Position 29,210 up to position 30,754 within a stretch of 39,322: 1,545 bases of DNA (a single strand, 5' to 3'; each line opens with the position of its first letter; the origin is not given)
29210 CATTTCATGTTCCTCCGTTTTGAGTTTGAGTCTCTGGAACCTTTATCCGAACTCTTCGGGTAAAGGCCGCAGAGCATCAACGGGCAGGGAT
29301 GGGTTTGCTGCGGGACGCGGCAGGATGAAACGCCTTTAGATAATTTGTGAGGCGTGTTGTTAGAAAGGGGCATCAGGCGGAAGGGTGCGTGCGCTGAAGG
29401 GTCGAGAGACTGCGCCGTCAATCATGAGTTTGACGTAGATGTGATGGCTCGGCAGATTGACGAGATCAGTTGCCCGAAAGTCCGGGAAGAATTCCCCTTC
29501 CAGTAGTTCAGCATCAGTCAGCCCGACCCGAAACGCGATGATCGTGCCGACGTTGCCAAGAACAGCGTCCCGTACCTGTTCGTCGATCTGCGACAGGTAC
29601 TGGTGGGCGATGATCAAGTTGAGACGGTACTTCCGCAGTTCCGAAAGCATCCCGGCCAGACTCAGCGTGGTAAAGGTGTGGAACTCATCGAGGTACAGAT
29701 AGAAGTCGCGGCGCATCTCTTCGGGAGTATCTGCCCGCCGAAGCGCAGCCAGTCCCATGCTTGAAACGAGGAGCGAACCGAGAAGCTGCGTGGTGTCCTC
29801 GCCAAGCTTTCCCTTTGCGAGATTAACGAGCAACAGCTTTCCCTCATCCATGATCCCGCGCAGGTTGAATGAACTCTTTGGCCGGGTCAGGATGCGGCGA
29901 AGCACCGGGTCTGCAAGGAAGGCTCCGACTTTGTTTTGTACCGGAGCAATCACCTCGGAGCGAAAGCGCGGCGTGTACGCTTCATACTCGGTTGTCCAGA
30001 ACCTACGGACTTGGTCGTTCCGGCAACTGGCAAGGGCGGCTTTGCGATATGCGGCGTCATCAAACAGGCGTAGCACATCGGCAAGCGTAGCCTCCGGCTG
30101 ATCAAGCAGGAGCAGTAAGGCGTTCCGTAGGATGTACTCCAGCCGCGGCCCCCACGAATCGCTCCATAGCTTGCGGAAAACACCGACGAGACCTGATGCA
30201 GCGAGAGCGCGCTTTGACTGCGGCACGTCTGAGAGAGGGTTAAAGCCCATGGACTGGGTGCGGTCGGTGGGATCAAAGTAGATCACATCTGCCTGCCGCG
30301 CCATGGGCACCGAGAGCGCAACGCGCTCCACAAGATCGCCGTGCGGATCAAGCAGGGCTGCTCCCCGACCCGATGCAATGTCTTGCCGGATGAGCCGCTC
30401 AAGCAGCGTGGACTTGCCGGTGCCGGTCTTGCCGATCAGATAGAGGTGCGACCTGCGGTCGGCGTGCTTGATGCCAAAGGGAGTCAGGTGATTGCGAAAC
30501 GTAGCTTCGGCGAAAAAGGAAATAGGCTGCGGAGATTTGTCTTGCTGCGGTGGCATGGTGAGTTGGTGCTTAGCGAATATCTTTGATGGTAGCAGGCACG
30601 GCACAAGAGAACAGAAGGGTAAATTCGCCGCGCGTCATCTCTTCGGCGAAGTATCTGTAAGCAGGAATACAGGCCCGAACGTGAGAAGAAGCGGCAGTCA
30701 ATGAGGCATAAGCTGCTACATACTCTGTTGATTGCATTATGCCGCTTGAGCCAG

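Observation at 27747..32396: Six-gene operon: DPPY MTase, SPPY MTase, soluble TraD-like ATPase, two Cys-rich mini-proteins, DUF932, with no recognisable endonuclease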

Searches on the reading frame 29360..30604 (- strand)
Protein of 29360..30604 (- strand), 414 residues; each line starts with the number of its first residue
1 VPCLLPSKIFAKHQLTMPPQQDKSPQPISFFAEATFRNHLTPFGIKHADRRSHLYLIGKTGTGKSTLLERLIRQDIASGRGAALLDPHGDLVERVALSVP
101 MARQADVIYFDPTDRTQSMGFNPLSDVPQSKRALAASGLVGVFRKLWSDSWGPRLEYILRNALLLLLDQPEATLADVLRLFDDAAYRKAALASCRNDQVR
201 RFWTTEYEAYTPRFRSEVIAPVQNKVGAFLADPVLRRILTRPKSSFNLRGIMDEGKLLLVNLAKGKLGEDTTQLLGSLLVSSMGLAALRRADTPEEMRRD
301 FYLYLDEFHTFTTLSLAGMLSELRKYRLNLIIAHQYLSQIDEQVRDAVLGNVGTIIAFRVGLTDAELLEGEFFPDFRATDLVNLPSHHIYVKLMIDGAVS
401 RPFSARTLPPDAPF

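Call 6: search_protein_families(library=pfam, proteins=[window:29360-30604:-], max_evalue=0.01)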
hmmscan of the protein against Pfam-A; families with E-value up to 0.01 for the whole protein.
window:29360-30604:- (414 aa): 8 families
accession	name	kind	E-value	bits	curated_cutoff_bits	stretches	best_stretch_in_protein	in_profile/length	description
PF10412.15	TrwB_AAD_bind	-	2.8e-12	46.7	20.5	1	46-359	10-309/387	Type IV secretion-system coupling protein DNA-binding domain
PF02534.20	T4SS-DNA_transf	-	1.4e-07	31.2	20.1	1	208-343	216-347/468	Type IV secretory system Conjugative DNA transfer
PF13401.12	AAA_22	-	1.7e-05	25.5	27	1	50-113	4-42/130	AAA domain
PF01935.23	DUF87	-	6.8e-05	23.5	23.2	1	52-94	24-67/220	Helicase HerA, central domain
PF13191.12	AAA_16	-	7.6e-05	23.7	32.6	0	48-78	21-51/167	AAA ATPase domain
PF12696.13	TraG-D_C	-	0.00014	22.2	22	1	301-365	2-69/126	TraM recognition site of TraD and TraG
PF01580.24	FtsK_SpoIIIE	-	0.00015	21.7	24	1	15-72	7-60/221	FtsK/SpoIIIE family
PF00005.33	ABC_tran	-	0.0077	17.3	25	0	52-75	12-35/137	ABC transporter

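Call 7: search_protein_families(library=padloc, proteins=[window:29360-30604:-], max_evalue=0.01)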
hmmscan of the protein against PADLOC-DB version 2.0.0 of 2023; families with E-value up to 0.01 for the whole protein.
window:29360-30604:- (414 aa): 4 families
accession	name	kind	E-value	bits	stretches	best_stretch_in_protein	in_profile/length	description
PDLC04140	mad8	-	2.1e-17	61.6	1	49-361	25-254/314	mads_8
PDLC04103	HerA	-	1.3e-05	21.7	0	53-90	174-211/579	-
PDLC04105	HerA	-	0.0028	14.3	0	53-91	168-207/576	-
PDLC05065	PDC-S68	-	0.0032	13.3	1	56-89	625-658/1221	-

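Call 8: search_protein_families(library=ncbifam, proteins=[window:29360-30604:-], max_evalue=0.01)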
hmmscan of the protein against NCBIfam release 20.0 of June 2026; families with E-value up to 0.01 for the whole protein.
window:29360-30604:- (414 aa): 7 families
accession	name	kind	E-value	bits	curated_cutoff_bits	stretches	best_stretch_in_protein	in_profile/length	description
TIGR03743.1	SXT_TraD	subfamily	1.7e-09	36.7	366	1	45-125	169-252/636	conjugative transfer system coupling protein TraD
NF045973.1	conju_CD1115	equivalog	4.5e-09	35.7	250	1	48-361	21-358/442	VirD4-like conjugal transfer protein, CD1115 family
TIGR03754.1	conj_TOL_TraD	equivalog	1.8e-05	23.4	647.55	1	45-96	174-227/643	type IV conjugative transfer system coupling protein TraD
NF053655.1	CedD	equivalog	2.7e-05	23.1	600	1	39-104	209-273/527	DNA-translocating ATPase CedD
TIGR02759.1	TraD_Ftype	equivalog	0.00024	20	521.35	0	46-94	171-219/566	type IV conjugative transfer system coupling protein TraD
TIGR03420.1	DnaA_homol_Hda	equivalog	0.00035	20.2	194.8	1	43-118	32-104/226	DnaA regulatory inactivator Hda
TIGR00929.1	VirB4_CagE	subfamily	0.0079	14.5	643.1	0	21-74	419-460/792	VirB4 family type IV secretion/conjugal transfer ATPase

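Call 9: search_protein_families(library=phrogs, proteins=[window:29360-30604:-], max_evalue=0.01)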
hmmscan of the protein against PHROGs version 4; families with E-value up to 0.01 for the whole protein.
window:29360-30604:- (414 aa): 4 families
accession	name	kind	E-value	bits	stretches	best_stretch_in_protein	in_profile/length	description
phrog_5156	-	unknown function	1.5e-48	166.6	1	46-412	405-774/824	-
phrog_2666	-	head and packaging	9.5e-09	35.4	1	41-95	311-365/555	terminase large subunit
phrog_7035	-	unknown function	2.3e-08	33.9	2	52-92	212-254/969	-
phrog_293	-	moron, auxiliary metabolic gene and host takeover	0.0081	15.2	1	52-82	164-193/1058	ABC transporter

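Call 17: find_homologous_proteins(query=window:29360-30604:-, max_evalue=1e-10)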
Query window:29360-30604:- (414 aa): 8000 proteins with E <= 1e-10 among 8000 candidates; the best 120 are listed.
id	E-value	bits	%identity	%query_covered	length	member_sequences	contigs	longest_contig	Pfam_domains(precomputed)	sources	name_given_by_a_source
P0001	6.5e-262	886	100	96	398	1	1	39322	PF10412.16,PF13401.13,PF02534.21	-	-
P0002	3.8e-210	716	82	95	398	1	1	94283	PF10412.16,PF01935.24,PF13401.13,PF02534.21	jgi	jgi:type IV secretory pathway TraG/TraD family ATPase VirD4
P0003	3.2e-204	696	80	93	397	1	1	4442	PF10412.16,PF01935.24,PF02534.21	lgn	-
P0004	3.0e-203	693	77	96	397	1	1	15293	PF10412.16,PF01935.24,PF02534.21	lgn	-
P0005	2.7e-201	687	79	93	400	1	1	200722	PF10412.16,PF01935.24,PF02534.21,PF12696.14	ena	-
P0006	3.4e-201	686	77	94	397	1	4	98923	PF10412.16,PF01935.24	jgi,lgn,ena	-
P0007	8.4e-201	685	78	96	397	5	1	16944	PF10412.16,PF02534.21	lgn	-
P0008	2.7e-200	683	78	93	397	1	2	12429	PF10412.16,PF01935.24,PF02534.21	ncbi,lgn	-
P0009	5.3e-200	683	79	93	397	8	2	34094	PF10412.16,PF01935.24,PF02534.21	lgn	-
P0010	2.8e-199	680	77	96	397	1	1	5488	PF10412.16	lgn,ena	-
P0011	3.3e-199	680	77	94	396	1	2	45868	PF10412.16,PF01935.24,PF02534.21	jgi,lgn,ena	jgi:type IV secretory pathway TraG/TraD family ATPase VirD4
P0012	3.5e-199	680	79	93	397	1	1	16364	PF10412.16,PF02534.21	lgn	-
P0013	1.1e-198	678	76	95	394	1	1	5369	PF10412.16,PF01935.24,PF13401.13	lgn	-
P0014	1.3e-198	678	78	93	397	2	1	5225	PF10412.16,PF01935.24,PF12696.14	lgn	-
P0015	6.0e-198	676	76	96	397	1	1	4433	PF10412.16,PF01935.24,PF02534.21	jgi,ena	jgi:type IV secretory pathway TraG/TraD family ATPase VirD4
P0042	5.7e-172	590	68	93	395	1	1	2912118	PF10412.16,PF01935.24,PF13401.13,PF12696.14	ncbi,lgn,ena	-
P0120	1.5e-168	579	67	93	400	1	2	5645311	PF10412.16,PF01935.24,PF12696.14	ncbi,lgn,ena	-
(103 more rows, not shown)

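Call 18: find_encoding_contigs(protein=P0002, flank=10000, max_places=2)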
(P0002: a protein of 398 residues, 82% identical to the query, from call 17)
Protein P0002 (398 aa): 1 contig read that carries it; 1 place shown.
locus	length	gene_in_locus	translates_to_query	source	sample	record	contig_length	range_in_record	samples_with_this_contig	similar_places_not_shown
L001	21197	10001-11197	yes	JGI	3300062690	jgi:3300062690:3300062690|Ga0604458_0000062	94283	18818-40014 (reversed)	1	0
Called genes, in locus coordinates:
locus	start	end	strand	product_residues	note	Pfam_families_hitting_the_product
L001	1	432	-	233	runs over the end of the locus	-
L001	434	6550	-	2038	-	PF03534:SpvB, PF13517:FG-GAP_3 (faint), PF01839:FG-GAP (faint), PF05593:RHS_repeat (weak), PF20041:DUF6443 (weak), PF05593:RHS_repeat, PF25023:TEN_YD-shell, PF15649:Tox-REase-7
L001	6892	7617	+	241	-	PF01170:UPF0020 (faint), PF01555:N6_N4_Mtase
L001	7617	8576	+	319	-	PF08241:Methyltransf_11 (faint), PF01555:N6_N4_Mtase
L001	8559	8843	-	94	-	PF13560:HTH_31 (faint), PF01381:HTH_3 (faint)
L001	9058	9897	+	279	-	-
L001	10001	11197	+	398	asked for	PF02534:T4SS-DNA_transf (faint), PF01935:DUF87 (weak), PF10412:TrwB_AAD_bind, PF13401:AAA_22 (faint)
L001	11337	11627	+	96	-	-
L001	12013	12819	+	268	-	-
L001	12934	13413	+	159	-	-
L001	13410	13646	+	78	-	-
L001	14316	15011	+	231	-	-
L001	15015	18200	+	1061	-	PF26449:DUF8128 (faint), PF25199:nSTAND_NTPase5 (faint), PF10412:TrwB_AAD_bind, PF13191:AAA_16 (faint)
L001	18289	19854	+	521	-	PF00239:Resolvase, PF07508:Recombinase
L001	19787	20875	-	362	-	PF05362:Lon_C (faint), PF13541:ChlI, PF05496:RuvB_N (faint), PF00158:Sigma54_activat (faint), PF00493:MCM, PF01078:Mg_chelatase, PF13191:AAA_16 (faint), PF07728:AAA_5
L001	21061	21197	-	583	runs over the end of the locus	PF01464:SLT, PF23577:LysM_RLK (faint), PF01476:LysM (weak)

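Call 19: find_encoding_contigs(protein=P0042, flank=10000, max_places=2)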
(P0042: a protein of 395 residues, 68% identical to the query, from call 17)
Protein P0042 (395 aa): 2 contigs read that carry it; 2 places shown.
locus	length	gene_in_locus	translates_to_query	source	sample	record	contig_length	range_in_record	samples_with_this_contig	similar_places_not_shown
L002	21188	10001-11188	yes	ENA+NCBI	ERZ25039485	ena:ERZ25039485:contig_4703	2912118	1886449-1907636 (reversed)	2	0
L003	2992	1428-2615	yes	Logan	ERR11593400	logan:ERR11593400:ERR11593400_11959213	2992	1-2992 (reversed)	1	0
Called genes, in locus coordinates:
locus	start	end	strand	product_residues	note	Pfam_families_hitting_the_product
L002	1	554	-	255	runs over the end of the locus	PF13676:TIR_2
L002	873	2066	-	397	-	PF14659:Phage_int_SAM_3, PF22022:Phage_int_M (weak), PF00589:Phage_integrase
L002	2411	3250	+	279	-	PF00589:Phage_integrase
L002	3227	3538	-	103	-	-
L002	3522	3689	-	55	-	-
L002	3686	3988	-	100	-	-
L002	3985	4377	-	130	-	PF05766:NinG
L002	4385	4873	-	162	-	-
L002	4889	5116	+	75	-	-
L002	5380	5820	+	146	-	PF13384:HTH_23, PF13518:HTH_28, PF13551:HTH_29 (weak), PF13565:HTH_32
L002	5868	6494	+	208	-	PF13358:DDE_3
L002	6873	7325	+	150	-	-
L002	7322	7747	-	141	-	-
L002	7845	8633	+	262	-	PF00027:cNMP_binding (weak), PF13545:HTH_Crp_2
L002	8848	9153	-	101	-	PF11171:DUF2958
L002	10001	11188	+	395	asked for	PF01935:DUF87, PF10412:TrwB_AAD_bind, PF13401:AAA_22 (faint), PF12696:TraG-D_C (weak)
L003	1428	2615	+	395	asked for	PF01935:DUF87, PF10412:TrwB_AAD_bind, PF13401:AAA_22 (faint), PF12696:TraG-D_C (weak)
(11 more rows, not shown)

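Call 20: find_encoding_contigs(protein=P0120, flank=10000, max_places=2)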
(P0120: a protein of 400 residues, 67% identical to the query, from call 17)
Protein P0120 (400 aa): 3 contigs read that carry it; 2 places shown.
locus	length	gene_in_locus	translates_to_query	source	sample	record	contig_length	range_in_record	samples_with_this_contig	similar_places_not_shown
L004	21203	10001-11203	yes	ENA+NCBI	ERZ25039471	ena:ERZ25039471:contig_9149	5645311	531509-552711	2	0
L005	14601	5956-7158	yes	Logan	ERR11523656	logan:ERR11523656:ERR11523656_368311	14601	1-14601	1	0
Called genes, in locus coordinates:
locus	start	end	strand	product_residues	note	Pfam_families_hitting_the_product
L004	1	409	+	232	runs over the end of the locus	-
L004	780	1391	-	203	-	PF13701:DDE_Tnp_1_4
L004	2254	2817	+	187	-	PF13384:HTH_23 (weak), PF13518:HTH_28 (faint), PF13551:HTH_29, PF13565:HTH_32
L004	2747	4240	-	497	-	PF01935:DUF87, PF10412:TrwB_AAD_bind (faint)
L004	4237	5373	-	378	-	-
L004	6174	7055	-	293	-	PF20505:DUF6731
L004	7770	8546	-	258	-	PF12705:PDDEXK_1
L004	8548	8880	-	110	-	-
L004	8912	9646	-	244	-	-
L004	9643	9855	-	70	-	-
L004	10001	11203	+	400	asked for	PF10412:TrwB_AAD_bind, PF01935:DUF87 (weak), PF12696:TraG-D_C (faint)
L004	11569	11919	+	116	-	-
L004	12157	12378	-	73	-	PF12728:HTH_17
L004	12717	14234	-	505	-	PF10412:TrwB_AAD_bind (faint)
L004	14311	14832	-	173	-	-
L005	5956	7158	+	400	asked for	PF10412:TrwB_AAD_bind, PF01935:DUF87 (weak), PF12696:TraG-D_C (faint)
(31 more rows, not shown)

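Call 24: find_related_loci(query=A1, collection=genome_contigs, flank=10000)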
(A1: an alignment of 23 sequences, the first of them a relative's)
Query A1 (398 aa) in genome_contigs; peptide patterns used: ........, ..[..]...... (x = any residue, [..] = any of these).
599 stretches matched a pattern (row limit reached: there are more); 532 encode a relative of the query (tblastn E <= 1e-3); the best 80 are kept; 80 distinct loci.
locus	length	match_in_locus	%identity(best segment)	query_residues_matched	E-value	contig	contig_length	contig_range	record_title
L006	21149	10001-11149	68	12-394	6e-179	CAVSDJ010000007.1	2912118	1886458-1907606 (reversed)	MAG: Blastocatellia bacterium isolate MFD01916.bin.3.112 genome assembly, contig: contig_4703, whole genome shotgun sequ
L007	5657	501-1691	64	1-397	1e-179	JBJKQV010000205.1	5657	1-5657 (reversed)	MAG: Terriglobia bacterium isolate Bin_43 S1Ck127_3201629_flag_0_multi_5.9910_len_5657, whole genome shotgun sequence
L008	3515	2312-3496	65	1-395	0e+0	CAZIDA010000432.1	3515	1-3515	MAG TPA_asm: uncultured Acidobacteriota bacterium isolate SRP271791_co2_76 genome assembly, contig: NODE_9142_length_351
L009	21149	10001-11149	66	10-392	3e-174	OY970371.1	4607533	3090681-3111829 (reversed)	MAG: Candidatus Manganitrophaceae bacterium isolate MFD03066.bin.c.2 genome assembly, chromosome: 1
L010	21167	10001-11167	64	6-394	2e-173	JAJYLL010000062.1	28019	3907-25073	MAG: Acidobacteria bacterium isolate DBS2-1.bin74 NODE_2869_length_28019_cov_3.029220, whole genome shotgun sequence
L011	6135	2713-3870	65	7-392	6e-175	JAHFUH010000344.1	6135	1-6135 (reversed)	MAG: Acidobacteria bacterium isolate nzgw75 NODE_14276_length_6136_cov_2.446384, whole genome shotgun sequence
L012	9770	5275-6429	66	8-392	2e-172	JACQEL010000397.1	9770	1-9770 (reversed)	MAG: Deltaproteobacteria bacterium isolate NC_groundwater_1020_Pr1_S-0.65um_57_10 Montesol18_Sp65_coassembly_scaffold_57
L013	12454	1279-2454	63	1-392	4e-172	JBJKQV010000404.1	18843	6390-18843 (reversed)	MAG: Terriglobia bacterium isolate Bin_43 S1Ck127_1278248_flag_0_multi_5.9973_len_18843, whole genome shotgun sequence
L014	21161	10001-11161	65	7-393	4e-172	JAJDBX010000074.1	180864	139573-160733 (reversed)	MAG: Nitrospirota bacterium isolate OFTM336 OFTM336_73, whole genome shotgun sequence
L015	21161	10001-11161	67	8-394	5e-172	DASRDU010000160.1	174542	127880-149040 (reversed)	MAG TPA_asm: Blastocatellia bacterium isolate SMAG_U9988 k141_2272610, whole genome shotgun sequence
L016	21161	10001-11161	64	8-394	8e-171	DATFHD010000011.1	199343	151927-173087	MAG TPA_asm: Pyrinomonadaceae bacterium isolate SMAG_U8680 k141_2475673, whole genome shotgun sequence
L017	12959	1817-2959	64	12-392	5e-169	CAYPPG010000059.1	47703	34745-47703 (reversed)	MAG TPA_asm: uncultured bacterium isolate SRP141376_co4_190 genome assembly, contig: NODE_1336_length_47703_cov_9.294073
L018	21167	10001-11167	62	6-394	1e-168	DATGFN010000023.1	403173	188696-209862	MAG TPA_asm: Terriglobia bacterium isolate SMAG_U9729 k141_1154001, whole genome shotgun sequence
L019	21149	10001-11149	67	10-392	9e-169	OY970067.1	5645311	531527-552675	MAG: uncultured candidate division NC10 bacterium isolate MFD01231.bin.c.1 genome assembly, chromosome: 1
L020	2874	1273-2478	64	3-392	9e-179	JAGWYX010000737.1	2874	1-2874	MAG: Verrucomicrobia bacterium isolate REEB50 contig-150_48825, whole genome shotgun sequence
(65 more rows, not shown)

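Call 38: search_solved_structures(query=window:29360-30556:-, max_evalue=0.01)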
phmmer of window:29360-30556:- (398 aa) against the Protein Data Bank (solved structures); distinct sequences matched with E-value up to 0.01: 3.
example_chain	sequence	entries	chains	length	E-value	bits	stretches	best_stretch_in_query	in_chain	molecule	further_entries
1gl6_A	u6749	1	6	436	7e-08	35.1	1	35-102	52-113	ATPASE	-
1e9r_A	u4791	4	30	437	7.1e-08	35.1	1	35-102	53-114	CONJUGAL TRANSFER PROTEIN TRWB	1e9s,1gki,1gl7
6ha8_V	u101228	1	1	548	0.0011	21.3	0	38-77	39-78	Nucleotide-binding protein ExpZ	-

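Call 54: search_protein_families(library=pfam, proteins=[L001:9058-9897:+, L001:8559-8843:-, L001:12934-13413:+, L001:13410-13646:+, L001:14316-15011:+, L001:11337-11627:+, L001:15015-16400:+], max_evalue=0.05)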
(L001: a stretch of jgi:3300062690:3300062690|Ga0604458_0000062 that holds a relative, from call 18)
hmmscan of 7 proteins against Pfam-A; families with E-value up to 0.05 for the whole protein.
L001:9058-9897:+ (279 aa): 1 family
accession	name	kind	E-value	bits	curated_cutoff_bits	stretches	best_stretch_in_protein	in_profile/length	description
PF01435.24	Peptidase_M48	-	0.012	15.8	20.3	0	121-152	44-75/186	Peptidase family M48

L001:8559-8843:- (94 aa): 3 families
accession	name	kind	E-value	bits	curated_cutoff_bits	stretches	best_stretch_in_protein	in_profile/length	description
PF01381.28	HTH_3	-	7.9e-06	26.3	23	1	16-75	1-55/55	Helix-turn-helix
PF13560.12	HTH_31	-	1.8e-05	25.4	27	1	11-73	1-59/64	Helix-turn-helix domain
PF12844.13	HTH_19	-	0.00057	20.2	30.2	1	15-73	3-56/64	Helix-turn-helix domain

L001:12934-13413:+ (159 aa): 0 families

L001:13410-13646:+ (78 aa): 0 families

L001:14316-15011:+ (231 aa): 0 families

L001:11337-11627:+ (96 aa): 0 families

L001:15015-16400:+ (462 aa): 10 families
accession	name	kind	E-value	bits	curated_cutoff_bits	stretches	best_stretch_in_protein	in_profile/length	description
PF10412.15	TrwB_AAD_bind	-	1.9e-05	24.2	20.5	1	407-458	7-58/387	Type IV secretion-system coupling protein DNA-binding domain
PF01935.23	DUF87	-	3e-05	24.7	23.2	1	395-454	3-63/220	Helicase HerA, central domain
PF03193.22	RsgA_GTPase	-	0.0033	17.7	30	1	404-438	95-129/174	RsgA GTPase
PF00005.33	ABC_tran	-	0.006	17.6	25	1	414-439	10-34/137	ABC transporter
PF13191.12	AAA_16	-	0.0064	17.4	32.6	1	412-448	21-55/167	AAA ATPase domain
PF03308.22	MeaB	-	0.0081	15.6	23.1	1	409-449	27-67/273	Methylmalonyl Co-A mutase-associated GTPase MeaB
PF25199.1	nSTAND_NTPase5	-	0.0098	16.2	34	1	408-454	34-81/145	Novel STAND NTPase 5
PF13555.12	AAA_29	-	0.021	15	27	1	414-432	22-39/61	P-loop containing region of AAA domain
PF13401.12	AAA_22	-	0.032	15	27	0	414-439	4-29/130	AAA domain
PF03205.20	MobB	-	0.036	14.4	26.6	0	418-450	2-34/133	Molybdopterin guanine dinucleotide synthesis protein B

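Call 55: search_dna_similar(query=window:29360-30556:-, collection=plasmids, mode=protein, max_evalue=1e-20, max_rows=25)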
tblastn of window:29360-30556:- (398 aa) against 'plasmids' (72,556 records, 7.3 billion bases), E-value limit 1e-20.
Records with a match: 38; places in all: 40; records where one place covers at least 80% of the query: 37.
Best place of each record, by identity: <60% 38.
By first word of the organism name: Bacillus 10; Natrinema 4; Embleya 2; Streptomyces 2; Haladaptatus 2; Halomontanus 2; Sulfitobacter 1; Bradyrhizobium 1; Rhodococcus 1; Shouchella 1; and 12 more.
By predicted mobility (MOB-suite, as given by PLSDB): non-mobilizable 36; mobilizable 1; conjugative 1.
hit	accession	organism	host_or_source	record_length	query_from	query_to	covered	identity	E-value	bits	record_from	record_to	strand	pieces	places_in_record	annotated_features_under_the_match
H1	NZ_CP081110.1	Sulfitobacter mediterraneus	-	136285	8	392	97%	44.9%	1e-98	328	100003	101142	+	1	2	type IV secretion system DNA-binding domain-containing protein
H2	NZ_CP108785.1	Embleya sp. NBC_00888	-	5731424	1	398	100%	34.6%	6e-58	211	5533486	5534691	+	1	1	none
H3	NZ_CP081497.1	Streptomyces sp. BHT-5-2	whole organism,plant soil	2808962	27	397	93%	35.8%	1e-52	196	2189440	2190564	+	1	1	none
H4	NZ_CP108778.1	Embleya sp. NBC_00896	-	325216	27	393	92%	35.8%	2e-54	201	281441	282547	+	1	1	type IV secretory system conjugative DNA transfer family protein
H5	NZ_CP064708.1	Bradyrhizobium sp. 131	Acmispon strigosus,cell culture,root ...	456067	33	394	91%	34.8%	3e-52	194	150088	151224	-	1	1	type IV secretion system DNA-binding domain-containing protein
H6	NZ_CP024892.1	Rhodococcus ruber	cell culture,activated sludge from ...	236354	26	388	91%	30.6%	1e-36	149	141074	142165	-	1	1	DUF87 domain-containing protein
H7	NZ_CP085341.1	Haladaptatus halobius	cell culture,saline soil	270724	25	394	93%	29.5%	4e-28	124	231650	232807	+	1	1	type IV secretion system DNA-binding domain-containing protein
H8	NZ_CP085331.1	Haladaptatus salinisoli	cell culture,saline soil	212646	25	394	93%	29.3%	4e-28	124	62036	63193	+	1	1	type IV secretion system DNA-binding domain-containing protein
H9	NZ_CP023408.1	Streptomyces fungicidicus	Pig,cell culture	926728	29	388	90%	29.7%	1e-22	107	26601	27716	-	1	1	type IV secretion system DNA-binding domain-containing protein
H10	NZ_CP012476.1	Shouchella clausii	-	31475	15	394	95%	27.8%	3e-29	127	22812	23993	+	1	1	DUF87 domain-containing protein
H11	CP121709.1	Bacillus subtilis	cell culture,Kantong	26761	35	395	91%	28.9%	9e-28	123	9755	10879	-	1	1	DUF87 domain-containing protein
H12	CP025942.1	Bacillus subtilis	Mixed culture,Chinese food lobster sauce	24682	35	394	90%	29.0%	9e-28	122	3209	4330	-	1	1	ATPase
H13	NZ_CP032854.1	Bacillus subtilis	cell culture,Cheonggukjang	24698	35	394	90%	29.0%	2e-27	121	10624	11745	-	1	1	DUF87 domain-containing protein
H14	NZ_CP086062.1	Bacillus sp. BC1-43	Sing cell,soil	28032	35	394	90%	29.0%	2e-27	121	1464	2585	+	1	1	DUF87 domain-containing protein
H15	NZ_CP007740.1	Bacillus methanolicus MGA3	soil sample, enrichment culture ...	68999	35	394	90%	28.8%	4e-28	124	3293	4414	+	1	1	DUF87 domain-containing protein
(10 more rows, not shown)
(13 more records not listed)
